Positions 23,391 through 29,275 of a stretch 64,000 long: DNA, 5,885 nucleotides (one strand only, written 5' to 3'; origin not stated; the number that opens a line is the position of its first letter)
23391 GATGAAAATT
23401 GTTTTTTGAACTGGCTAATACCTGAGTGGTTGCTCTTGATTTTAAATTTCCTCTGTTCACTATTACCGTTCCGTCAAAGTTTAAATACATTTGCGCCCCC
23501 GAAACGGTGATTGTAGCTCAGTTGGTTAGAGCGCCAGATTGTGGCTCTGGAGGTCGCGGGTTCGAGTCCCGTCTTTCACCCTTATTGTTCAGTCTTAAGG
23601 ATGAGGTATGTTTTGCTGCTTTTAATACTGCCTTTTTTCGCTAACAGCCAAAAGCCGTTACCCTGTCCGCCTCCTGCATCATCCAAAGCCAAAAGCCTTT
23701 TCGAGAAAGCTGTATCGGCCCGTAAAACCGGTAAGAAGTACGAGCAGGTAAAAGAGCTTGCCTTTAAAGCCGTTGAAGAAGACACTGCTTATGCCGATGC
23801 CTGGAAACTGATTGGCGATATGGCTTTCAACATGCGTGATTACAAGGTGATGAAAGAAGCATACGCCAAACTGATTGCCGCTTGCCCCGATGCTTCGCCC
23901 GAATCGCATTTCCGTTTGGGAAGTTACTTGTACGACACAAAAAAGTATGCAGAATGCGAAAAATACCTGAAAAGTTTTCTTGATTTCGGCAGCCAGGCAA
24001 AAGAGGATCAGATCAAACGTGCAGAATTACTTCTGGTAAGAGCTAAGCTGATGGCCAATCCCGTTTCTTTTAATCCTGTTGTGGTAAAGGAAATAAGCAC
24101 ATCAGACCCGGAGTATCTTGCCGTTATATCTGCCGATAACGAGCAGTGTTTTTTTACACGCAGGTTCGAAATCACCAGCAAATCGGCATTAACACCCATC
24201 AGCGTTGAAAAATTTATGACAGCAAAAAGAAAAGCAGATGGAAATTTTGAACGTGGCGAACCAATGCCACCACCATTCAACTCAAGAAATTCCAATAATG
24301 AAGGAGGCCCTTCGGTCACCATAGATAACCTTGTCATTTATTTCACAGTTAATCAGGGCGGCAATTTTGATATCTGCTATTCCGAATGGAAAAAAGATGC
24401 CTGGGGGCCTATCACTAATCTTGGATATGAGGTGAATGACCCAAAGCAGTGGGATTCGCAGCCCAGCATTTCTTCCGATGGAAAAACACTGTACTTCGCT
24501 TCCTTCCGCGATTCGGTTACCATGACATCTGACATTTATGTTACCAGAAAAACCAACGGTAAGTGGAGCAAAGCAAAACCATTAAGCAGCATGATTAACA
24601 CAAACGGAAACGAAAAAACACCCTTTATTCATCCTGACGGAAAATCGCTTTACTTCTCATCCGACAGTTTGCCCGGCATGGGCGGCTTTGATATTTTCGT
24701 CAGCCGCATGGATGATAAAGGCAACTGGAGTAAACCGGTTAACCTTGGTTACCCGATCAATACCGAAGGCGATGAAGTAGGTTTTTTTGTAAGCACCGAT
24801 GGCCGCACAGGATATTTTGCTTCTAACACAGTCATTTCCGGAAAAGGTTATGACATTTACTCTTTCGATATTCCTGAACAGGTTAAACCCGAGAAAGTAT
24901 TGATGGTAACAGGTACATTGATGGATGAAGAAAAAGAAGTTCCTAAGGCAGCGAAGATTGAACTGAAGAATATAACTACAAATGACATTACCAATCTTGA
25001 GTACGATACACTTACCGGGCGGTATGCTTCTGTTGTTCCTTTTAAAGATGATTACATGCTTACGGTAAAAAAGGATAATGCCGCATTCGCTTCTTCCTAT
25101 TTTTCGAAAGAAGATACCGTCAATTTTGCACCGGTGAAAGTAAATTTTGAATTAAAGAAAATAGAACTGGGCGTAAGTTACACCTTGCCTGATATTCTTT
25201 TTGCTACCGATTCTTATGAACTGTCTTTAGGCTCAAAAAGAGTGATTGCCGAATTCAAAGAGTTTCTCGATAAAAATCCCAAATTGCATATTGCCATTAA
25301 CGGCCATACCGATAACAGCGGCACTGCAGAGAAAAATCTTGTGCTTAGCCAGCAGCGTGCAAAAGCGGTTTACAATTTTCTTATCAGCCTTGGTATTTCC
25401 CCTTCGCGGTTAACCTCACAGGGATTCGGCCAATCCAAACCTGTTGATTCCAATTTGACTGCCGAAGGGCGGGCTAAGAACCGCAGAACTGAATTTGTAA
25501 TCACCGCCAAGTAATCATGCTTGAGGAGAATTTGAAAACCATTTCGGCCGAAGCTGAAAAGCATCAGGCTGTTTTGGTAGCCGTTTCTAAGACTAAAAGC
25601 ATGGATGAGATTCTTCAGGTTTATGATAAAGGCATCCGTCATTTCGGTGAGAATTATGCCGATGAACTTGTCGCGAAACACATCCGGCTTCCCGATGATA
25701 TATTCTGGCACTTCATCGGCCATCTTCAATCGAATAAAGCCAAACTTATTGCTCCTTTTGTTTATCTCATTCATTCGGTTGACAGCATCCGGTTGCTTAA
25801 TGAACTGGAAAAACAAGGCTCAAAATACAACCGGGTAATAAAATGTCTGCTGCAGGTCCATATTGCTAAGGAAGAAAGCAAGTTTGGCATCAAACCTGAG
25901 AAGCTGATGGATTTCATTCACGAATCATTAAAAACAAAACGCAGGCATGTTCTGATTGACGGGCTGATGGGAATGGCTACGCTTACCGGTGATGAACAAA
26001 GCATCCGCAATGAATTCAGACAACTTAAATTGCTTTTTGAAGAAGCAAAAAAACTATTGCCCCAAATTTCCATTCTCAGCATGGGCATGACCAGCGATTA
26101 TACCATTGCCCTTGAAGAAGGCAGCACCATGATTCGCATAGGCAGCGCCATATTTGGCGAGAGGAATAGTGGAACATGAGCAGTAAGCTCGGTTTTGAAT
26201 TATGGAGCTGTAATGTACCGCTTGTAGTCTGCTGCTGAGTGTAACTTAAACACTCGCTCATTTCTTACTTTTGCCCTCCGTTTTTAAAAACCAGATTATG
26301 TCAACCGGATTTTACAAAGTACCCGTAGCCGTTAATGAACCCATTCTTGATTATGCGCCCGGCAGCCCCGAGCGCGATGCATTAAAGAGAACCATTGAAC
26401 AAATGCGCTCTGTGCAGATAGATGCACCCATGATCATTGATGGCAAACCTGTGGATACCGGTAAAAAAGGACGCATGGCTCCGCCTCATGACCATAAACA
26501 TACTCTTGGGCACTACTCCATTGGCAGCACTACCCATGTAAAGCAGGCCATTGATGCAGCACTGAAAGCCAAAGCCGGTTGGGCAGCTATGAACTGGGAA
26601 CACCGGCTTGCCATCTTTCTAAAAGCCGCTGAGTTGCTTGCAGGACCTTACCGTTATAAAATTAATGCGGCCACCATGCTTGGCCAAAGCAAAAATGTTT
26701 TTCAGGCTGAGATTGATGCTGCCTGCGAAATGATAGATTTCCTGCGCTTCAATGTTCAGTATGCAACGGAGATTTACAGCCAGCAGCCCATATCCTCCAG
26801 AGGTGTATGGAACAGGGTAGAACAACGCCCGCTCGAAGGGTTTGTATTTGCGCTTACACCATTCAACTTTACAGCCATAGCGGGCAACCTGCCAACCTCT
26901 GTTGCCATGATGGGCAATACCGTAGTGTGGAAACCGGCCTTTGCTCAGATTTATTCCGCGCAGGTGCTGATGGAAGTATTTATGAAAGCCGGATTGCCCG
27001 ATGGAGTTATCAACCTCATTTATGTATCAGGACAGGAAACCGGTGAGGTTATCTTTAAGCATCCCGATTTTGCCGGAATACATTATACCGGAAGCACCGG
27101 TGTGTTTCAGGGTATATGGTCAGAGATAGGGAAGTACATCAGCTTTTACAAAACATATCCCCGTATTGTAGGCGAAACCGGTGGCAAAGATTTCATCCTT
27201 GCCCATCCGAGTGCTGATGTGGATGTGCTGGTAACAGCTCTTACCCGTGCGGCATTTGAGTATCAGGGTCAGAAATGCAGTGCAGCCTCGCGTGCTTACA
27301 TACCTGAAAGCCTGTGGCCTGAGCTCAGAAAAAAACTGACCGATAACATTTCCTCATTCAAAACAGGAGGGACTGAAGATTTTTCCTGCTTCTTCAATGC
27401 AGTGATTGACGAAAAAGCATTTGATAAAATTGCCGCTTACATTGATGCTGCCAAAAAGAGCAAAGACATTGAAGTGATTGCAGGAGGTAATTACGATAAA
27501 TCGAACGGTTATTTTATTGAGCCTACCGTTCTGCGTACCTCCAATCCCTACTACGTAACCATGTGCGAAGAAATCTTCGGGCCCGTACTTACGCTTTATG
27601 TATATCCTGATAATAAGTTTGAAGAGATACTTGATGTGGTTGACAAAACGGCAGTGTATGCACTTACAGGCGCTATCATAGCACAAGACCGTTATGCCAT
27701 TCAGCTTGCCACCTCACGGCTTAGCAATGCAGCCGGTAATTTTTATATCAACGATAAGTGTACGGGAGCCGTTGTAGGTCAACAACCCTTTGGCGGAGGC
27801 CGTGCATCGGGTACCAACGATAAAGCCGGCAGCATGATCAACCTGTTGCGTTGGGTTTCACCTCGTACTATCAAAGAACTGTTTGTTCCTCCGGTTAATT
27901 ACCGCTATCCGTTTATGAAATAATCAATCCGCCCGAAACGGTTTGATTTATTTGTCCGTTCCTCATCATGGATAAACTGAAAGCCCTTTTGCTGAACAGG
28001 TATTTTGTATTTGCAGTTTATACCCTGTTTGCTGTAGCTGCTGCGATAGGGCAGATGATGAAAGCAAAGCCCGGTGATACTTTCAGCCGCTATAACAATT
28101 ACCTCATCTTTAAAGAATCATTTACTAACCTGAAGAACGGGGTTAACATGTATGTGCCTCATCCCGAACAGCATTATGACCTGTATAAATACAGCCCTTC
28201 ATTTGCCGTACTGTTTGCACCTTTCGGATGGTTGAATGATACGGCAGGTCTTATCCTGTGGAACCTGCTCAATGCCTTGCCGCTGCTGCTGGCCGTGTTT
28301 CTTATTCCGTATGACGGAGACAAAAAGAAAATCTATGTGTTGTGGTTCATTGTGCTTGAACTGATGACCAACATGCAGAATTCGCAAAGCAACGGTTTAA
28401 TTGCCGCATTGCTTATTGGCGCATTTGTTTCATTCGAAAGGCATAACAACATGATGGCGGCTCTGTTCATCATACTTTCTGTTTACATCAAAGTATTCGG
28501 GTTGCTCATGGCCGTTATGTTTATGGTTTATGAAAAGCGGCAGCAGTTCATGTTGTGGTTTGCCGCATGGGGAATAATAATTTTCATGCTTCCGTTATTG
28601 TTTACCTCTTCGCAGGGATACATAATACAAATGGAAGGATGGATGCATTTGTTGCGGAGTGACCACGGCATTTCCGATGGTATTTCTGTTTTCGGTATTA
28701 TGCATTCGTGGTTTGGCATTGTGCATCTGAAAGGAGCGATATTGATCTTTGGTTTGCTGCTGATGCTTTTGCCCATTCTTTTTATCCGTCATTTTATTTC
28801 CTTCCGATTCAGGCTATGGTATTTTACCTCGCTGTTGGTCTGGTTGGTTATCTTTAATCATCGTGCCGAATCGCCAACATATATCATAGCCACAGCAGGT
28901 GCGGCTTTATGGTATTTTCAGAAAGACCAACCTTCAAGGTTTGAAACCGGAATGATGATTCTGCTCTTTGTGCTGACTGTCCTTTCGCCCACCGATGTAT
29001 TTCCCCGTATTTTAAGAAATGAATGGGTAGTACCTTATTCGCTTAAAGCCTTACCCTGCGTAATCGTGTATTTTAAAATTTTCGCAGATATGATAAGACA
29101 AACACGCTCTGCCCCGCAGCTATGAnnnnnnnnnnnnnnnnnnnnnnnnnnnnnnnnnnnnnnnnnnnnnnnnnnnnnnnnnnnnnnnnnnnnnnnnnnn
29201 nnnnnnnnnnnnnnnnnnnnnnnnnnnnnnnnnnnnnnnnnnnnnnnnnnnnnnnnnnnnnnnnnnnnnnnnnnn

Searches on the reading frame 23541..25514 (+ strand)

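Call 62: search_protein_families(library=pfam, proteins=[window:23541-25514:+], max_evalue=0.00001)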
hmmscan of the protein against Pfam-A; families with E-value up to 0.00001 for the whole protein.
window:23541-25514:+ (657 aa): 2 families
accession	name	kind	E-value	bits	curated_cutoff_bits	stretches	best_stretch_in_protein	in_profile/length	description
PF07676.18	PD40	-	3.5e-22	78.2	20.9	2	350-387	3-38/38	WD40-like Beta Propeller Repeat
PF00691.25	OmpA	-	6.5e-22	78.2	27.2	1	553-648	1-98/98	OmpA family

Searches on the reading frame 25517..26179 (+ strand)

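Call 62: search_protein_families(library=pfam, proteins=[window:25517-26179:+], max_evalue=0.00001)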
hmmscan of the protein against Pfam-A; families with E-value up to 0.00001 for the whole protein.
window:25517-26179:+ (220 aa): 1 family
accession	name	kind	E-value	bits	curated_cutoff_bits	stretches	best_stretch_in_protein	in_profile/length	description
PF01168.26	Ala_racemase_N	-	4.4e-18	66.2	24.1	1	2-216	6-219/220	Alanine racemase, N-terminal domain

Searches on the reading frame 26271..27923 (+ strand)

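Call 62: search_protein_families(library=pfam, proteins=[window:26271-27923:+], max_evalue=0.00001)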
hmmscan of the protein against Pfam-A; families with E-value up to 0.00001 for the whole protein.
window:26271-27923:+ (550 aa): 1 family
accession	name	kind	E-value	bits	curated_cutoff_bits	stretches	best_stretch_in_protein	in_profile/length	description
PF00171.27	Aldedh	-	1.2e-92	311.3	23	1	72-521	14-449/461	Aldehyde dehydrogenase family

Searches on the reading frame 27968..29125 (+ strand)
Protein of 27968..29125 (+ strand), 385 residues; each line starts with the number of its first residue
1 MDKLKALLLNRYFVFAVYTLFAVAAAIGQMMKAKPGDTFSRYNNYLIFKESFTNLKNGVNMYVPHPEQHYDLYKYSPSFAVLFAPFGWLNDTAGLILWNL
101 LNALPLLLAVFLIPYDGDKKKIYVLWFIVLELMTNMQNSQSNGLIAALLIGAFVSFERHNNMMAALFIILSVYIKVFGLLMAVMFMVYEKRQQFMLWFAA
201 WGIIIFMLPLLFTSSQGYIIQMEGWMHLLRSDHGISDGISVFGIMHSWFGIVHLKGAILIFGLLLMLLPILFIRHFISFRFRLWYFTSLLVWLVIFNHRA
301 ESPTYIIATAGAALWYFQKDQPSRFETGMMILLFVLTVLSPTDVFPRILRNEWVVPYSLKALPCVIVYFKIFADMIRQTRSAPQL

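Call 62: search_protein_families(library=pfam, proteins=[window:27968-29125:+], max_evalue=0.00001)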
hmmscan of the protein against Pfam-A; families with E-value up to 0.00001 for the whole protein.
window:27968-29125:+ (385 aa): 1 family
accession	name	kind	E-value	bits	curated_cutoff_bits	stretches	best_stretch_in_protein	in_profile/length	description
PF09594.16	GT87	-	9.3e-18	65.3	25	1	73-287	1-223/237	Glycosyltransferase family 87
